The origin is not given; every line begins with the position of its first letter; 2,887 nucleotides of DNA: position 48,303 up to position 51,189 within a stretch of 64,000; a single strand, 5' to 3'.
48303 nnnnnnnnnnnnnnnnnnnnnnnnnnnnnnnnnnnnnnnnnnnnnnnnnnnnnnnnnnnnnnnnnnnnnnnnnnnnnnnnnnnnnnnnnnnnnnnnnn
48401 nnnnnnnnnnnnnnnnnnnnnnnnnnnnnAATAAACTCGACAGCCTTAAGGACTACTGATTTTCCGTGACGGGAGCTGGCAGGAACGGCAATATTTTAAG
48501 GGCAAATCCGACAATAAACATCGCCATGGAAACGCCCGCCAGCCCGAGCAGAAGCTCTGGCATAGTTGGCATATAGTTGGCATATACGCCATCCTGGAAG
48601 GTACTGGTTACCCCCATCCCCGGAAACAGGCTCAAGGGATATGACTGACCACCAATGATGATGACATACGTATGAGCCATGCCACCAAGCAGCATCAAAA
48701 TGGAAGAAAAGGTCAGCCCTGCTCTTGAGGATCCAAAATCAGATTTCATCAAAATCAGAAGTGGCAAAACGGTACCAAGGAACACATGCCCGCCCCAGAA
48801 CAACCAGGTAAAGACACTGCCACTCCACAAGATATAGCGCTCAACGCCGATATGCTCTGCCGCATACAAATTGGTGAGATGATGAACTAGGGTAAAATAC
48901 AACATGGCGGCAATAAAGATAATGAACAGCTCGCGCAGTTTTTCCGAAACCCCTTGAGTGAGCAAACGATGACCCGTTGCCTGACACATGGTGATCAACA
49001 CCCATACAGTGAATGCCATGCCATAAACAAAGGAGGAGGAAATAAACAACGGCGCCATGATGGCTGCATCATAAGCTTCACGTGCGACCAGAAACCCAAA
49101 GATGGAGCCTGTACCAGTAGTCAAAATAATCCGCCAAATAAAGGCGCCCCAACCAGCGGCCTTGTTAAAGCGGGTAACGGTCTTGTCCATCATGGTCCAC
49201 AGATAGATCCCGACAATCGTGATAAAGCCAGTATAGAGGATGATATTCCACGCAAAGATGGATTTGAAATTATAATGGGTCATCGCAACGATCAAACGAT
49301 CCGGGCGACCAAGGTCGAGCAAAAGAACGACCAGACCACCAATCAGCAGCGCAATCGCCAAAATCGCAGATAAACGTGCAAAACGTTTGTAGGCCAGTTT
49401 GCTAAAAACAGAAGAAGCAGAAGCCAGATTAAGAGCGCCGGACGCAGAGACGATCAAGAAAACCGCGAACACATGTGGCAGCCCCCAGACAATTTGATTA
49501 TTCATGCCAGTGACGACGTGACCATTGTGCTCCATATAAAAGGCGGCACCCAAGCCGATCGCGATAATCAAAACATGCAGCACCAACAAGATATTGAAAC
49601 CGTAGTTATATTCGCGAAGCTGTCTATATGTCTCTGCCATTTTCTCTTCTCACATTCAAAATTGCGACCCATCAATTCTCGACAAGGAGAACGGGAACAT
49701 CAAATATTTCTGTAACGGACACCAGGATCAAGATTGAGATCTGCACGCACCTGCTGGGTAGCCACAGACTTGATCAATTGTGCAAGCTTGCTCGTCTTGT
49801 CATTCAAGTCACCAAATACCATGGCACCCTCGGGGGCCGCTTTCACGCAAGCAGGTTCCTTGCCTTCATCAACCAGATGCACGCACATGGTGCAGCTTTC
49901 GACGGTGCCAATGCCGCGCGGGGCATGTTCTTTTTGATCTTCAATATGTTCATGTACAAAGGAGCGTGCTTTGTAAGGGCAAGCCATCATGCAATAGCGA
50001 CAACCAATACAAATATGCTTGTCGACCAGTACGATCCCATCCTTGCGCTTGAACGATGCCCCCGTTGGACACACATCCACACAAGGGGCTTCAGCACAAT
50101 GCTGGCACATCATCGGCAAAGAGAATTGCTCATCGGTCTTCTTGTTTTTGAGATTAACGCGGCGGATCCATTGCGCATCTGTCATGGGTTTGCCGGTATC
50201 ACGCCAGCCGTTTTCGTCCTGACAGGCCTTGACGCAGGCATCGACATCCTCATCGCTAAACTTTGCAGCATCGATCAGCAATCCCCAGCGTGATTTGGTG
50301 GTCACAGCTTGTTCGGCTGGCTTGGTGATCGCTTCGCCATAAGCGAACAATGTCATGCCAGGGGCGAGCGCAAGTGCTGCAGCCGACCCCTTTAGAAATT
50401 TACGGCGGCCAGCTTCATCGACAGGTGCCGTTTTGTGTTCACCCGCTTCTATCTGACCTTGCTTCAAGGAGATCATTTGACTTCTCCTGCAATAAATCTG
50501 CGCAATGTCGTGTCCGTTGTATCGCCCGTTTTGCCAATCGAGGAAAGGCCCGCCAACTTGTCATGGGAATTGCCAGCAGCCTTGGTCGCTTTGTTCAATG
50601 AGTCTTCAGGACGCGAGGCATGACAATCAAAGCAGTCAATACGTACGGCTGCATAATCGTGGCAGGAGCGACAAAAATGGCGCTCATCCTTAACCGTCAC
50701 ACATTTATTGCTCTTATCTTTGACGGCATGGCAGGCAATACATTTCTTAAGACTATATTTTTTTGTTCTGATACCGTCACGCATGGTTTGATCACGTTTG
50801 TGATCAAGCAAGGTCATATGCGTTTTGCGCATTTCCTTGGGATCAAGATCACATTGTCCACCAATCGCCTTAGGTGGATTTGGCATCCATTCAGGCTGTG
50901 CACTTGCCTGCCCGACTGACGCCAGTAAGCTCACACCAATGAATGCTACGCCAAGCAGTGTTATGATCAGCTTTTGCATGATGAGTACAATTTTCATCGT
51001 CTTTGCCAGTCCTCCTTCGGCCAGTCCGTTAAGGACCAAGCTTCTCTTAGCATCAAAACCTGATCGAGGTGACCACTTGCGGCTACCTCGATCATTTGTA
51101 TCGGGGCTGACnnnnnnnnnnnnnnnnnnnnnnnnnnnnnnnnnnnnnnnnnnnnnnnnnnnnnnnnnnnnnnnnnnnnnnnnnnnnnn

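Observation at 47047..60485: Complete oxidative-type Dsr sulfur-oxidation locus (dsrABEFHCMKLJOPN) in an alphaproteobacterium-like genome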

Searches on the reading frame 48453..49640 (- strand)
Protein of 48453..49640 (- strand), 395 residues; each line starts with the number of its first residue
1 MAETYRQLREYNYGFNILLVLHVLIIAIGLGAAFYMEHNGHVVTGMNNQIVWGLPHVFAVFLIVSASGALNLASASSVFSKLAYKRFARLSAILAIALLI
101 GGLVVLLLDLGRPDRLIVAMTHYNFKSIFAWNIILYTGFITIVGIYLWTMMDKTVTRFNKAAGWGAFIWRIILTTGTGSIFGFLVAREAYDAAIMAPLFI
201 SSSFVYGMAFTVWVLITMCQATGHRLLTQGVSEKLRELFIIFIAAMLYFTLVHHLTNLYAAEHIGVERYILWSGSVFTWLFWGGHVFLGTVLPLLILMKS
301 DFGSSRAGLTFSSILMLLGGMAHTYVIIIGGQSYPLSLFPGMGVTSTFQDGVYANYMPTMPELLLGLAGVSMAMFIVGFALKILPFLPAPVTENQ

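Call 5: search_protein_families(library=ncbifam, proteins=[window:48453-49640:-], max_evalue=0.00001)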
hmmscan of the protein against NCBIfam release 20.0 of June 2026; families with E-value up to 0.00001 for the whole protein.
window:48453-49640:- (395 aa): 3 families
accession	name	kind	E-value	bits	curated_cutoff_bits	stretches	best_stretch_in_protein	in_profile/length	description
NF045798.1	DsrP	equivalog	1.3e-17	64.3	350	1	19-283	14-266/346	sulfate reduction electron transfer complex DsrMKJOP subunit DsrP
NF041784.1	mnquin_red_QrcD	equivalog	2.4e-10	40.3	570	1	15-389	18-403/408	menaquinone reductase integral membrane subunit QrcD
TIGR03148.1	cyt_nit_nrfD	equivalog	2.6e-08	33.5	347.6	1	48-159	6-120/316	cytochrome c nitrite reductase subunit NrfD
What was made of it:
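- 48453..49640 (-): dsrP, NrfD-type integral membrane quinone-interacting subunit, 395 aa. Best NCBIfam hit is DsrP at 64 bits, below cut-off (call 5).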

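Call 6: search_protein_families(library=pfam, proteins=[window:48453-49640:-], max_evalue=0.001)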
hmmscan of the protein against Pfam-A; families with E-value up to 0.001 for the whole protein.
window:48453-49640:- (395 aa): 1 family
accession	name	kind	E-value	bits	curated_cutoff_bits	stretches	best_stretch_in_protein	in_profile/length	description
PF03916.19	NrfD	-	8.2e-49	167.4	25.8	1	43-332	2-309/313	Polysulphide reductase, NrfD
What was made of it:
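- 48453..49640 (-): Pfam NrfD at 167 bits (call 6).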

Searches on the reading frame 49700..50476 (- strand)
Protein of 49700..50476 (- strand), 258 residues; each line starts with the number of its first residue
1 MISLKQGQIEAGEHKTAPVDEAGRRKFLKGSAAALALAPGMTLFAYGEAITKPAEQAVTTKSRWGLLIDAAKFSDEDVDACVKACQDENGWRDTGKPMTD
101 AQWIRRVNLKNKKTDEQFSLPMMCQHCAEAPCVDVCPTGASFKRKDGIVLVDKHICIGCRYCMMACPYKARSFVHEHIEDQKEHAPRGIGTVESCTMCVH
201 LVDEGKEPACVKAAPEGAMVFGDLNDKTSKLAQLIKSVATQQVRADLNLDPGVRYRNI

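Call 5: search_protein_families(library=ncbifam, proteins=[window:49700-50476:-], max_evalue=0.00001)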
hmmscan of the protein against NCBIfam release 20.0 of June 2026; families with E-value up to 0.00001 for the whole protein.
window:49700-50476:- (258 aa): 23 families
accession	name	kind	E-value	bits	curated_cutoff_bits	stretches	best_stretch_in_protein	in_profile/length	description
NF045797.1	DsrO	equivalog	3.9e-88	294.8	200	1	22-256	3-234/235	sulfate reduction electron transfer complex DsrMKJOP subunit DsrO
NF011569.0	PRK14993.1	equivalog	8.4e-39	133.5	416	1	22-239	3-203/244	tetrathionate reductase subunit TtrB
TIGR03149.1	cyt_nit_nrfC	equivalog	1.4e-36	125.9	377.6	1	23-251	3-211/225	cytochrome c nitrite reductase Fe-S protein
NF041715.1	arsenate_red_ArrB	equivalog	3.6e-35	121.6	450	2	64-176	3-109/233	arsenate respiratory reductase iron-sulfur subunit ArrB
NF041782.1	mnquin_red_QrcC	equivalog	2.9e-30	105.7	400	1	64-255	1-224/239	menaquinone reductase iron-sulfur cluster-binding subunit QrcC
TIGR02951.1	DMSO_dmsB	equivalog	1.5e-29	103.1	214.1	1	78-228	14-157/161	DMSO/selenate family reductase complex B subunit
NF008134.0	PRK10882.1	equivalog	1.1e-26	93.6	263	1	23-230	3-214/329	hydrogenase 2 operon protein HybA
NF045715.1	sulf_resp_HmcB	equivalog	6.8e-25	87.8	420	1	53-229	26-203/307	sulfate respiration complex iron-sulfur protein HmcB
NF038355.1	FDH3_beta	equivalog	7.4e-23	81.5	240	1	77-200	14-123/180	formate dehydrogenase FDH3 subunit beta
TIGR03478.1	DMSO_red_II_bet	subfamily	8.2e-23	80.8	480.7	1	116-238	123-234/321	DMSO reductase family type II enzyme, iron-sulfur subunit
NF042979.1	EthbenzDh_ebdB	equivalog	1.1e-22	80.4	740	1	117-238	146-256/354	ethylbenzene dehydrogenase subunit beta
TIGR01582.1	FDH-beta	equivalog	1.3e-17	63.8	334.7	1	120-240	89-198/283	formate dehydrogenase subunit beta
NF009408.0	PRK12769.1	equivalog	4.9e-17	61.3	1003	1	93-224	28-147/659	formate-dependent uric acid utilization protein AegA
NF007658.0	PRK10330.1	equivalog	2.6e-16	59.6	260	1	98-226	35-159/181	electron transport protein HydN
TIGR01660.1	narH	equivalog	8.3e-14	50.9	524.05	1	118-176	177-236/492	nitrate reductase subunit beta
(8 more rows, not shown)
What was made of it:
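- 49700..50476 (-): dsrO, periplasmic Fe-S protein with a twin-arginine signal. Its ATG overlaps the dsrJ stop (ATGA). NF045797 DsrO at 295 bits (call 5).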

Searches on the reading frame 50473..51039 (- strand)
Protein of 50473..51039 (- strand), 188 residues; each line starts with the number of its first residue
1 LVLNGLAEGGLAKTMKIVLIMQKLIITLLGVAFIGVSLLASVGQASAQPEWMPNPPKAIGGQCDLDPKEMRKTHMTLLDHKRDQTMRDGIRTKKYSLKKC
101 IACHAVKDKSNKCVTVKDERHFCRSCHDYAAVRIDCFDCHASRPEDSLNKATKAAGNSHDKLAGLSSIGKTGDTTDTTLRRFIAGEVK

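Call 4: search_protein_families(library=ncbifam, proteins=[window:50473-51039:-], max_evalue=0.00001)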
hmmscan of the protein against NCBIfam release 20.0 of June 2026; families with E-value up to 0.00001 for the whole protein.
window:50473-51039:- (188 aa): 1 family
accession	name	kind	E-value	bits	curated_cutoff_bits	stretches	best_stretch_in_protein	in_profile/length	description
NF038038.1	cytoc_DsrJ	equivalog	4.2e-17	62.6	100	1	20-140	7-121/121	sulfate reduction electron transfer complex DsrMKJOP subunit DsrJ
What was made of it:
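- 50473..50997 (-): dsrJ, periplasmic trihaem cytochrome c. Start at 50997 or 50979. Best NCBIfam hit is DsrJ at 63 bits, below cut-off (call 4).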

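Call 6: search_protein_families(library=pfam, proteins=[window:50473-51039:-], max_evalue=0.001)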
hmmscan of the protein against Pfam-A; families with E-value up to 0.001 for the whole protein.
window:50473-51039:- (188 aa): 0 families
